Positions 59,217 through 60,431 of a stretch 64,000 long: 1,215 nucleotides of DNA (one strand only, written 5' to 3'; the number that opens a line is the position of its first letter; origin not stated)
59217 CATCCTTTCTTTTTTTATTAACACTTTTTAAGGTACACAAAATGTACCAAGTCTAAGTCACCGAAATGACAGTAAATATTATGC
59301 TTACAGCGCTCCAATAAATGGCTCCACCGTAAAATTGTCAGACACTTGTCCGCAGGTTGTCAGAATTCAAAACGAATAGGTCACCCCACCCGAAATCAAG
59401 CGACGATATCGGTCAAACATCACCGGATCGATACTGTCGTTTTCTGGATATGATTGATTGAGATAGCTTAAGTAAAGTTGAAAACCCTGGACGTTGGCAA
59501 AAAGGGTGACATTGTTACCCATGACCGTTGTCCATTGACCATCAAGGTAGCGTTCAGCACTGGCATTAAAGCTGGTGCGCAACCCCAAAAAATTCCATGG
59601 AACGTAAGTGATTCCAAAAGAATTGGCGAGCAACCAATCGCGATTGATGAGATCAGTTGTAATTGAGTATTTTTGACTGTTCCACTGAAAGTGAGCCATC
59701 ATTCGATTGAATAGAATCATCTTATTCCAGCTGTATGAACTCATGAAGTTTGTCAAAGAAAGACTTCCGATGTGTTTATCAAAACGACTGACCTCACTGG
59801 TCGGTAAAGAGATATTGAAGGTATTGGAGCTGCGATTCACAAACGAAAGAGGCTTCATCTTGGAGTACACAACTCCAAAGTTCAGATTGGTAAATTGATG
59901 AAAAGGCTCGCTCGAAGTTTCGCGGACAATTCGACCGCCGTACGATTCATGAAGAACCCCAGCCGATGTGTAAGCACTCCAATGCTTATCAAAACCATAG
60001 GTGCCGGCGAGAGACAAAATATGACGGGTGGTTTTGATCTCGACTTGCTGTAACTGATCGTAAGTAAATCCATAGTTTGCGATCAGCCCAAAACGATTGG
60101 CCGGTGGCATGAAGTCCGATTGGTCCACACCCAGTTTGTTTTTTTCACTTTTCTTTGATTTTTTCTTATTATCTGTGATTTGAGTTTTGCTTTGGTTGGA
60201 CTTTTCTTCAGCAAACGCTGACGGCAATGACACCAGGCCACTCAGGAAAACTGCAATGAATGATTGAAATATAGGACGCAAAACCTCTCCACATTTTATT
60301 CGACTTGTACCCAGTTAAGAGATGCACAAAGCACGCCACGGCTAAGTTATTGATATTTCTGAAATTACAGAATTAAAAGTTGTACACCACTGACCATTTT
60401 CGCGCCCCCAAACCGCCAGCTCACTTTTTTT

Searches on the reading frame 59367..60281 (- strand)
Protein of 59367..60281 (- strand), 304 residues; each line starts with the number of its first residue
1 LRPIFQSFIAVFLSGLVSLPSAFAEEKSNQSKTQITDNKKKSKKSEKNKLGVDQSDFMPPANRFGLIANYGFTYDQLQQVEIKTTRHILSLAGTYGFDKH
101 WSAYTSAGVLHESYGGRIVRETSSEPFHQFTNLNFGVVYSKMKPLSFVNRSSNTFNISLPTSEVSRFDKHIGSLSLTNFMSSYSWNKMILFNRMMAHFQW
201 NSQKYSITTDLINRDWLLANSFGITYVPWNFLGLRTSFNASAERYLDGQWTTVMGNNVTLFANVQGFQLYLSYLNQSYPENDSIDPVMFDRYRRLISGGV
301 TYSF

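Call 4: search_protein_families(library=pfam, proteins=[window:59367-60281:-], max_evalue=1)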
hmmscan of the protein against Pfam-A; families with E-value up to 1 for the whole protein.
window:59367-60281:- (304 aa): 0 families

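Call 6: search_protein_families(library=ncbifam, proteins=[window:59367-60281:-], max_evalue=1)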
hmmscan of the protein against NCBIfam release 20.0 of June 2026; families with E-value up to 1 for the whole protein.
window:59367-60281:- (304 aa): 0 families

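Call 40: search_solved_structures(query=window:59367-60281:-, max_evalue=10)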
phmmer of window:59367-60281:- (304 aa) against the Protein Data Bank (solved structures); distinct sequences matched with E-value up to 10: 1.
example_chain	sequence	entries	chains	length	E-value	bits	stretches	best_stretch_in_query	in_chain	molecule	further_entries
6s2x_AAA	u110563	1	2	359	0.63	12.9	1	56-107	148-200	ChiA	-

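Call 90: search_protein_families(library=pfam, alignment_id=A14, max_evalue=1)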
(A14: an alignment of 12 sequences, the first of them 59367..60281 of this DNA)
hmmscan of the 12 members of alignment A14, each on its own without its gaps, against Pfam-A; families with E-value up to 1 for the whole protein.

A. member 1, window:59367-60281:- (304 aa): 0 families

B. families by the number of members that match (of 12 scanned): 5 families
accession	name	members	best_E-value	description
PF13505.12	OMP_b-brl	1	0.00039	Outer membrane protein beta-barrel domain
PF21827.1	New_glue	1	0.056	New glue protein family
PF17382.7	Ycf70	1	0.072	Uncharacterized Ycf70-like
PF13841.11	Defensin_beta_2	1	0.35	Beta defensin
PF10110.14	GPDPase_memb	1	0.61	Membrane domain of glycerophosphoryl diester phosphodiesterase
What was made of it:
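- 59367..60281 (-): Probable outer-membrane beta-barrel protein (304 aa; signal peptide ...PSAFA|EEK; C-terminal ...GGVTYSF). Fourth gene of the module. One homologue hits Pfam OMP_b-brl at 3.9e-4 (call 90).
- On Outer-membrane beta-barrel proteins (gene 59367..60281): Only 1 of 12 homologues hits PF13505 (3.9e-4, call 90).
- On Slam (DUF560) translocon with Slam-dependent lipoproteins: No DUF560 or TPR hit appears at E <= 1 in 12 OMP homologues (call 90).
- Closest known: Slam-dependent surface lipoproteins with their neighbouring Slam barrel. Different: No DUF560 or TPR signal appears in any of 12 OMP homologues (call 90).
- The OMP has no detectable relation to the Slam/DUF560 translocators (call 90).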

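Call 91: search_solved_structures(query=A14, max_evalue=10)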
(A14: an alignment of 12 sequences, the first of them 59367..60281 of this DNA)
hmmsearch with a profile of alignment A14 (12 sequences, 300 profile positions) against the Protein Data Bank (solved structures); distinct sequences matched with E-value up to 10: 1.
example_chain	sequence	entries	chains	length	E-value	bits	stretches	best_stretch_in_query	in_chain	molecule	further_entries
8r4n_L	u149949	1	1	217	0.69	12.3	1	44-122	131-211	Eq4.Dp46-3A lambda chain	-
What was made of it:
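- On Outer-membrane beta-barrel proteins (gene 59367..60281): A PDB profile search found nothing (call 91).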

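Call 102: search_protein_families(library=padloc, proteins=[window:59367-60281:-], max_evalue=0.01)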
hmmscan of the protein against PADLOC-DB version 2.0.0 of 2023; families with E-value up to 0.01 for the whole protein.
window:59367-60281:- (304 aa): 0 families
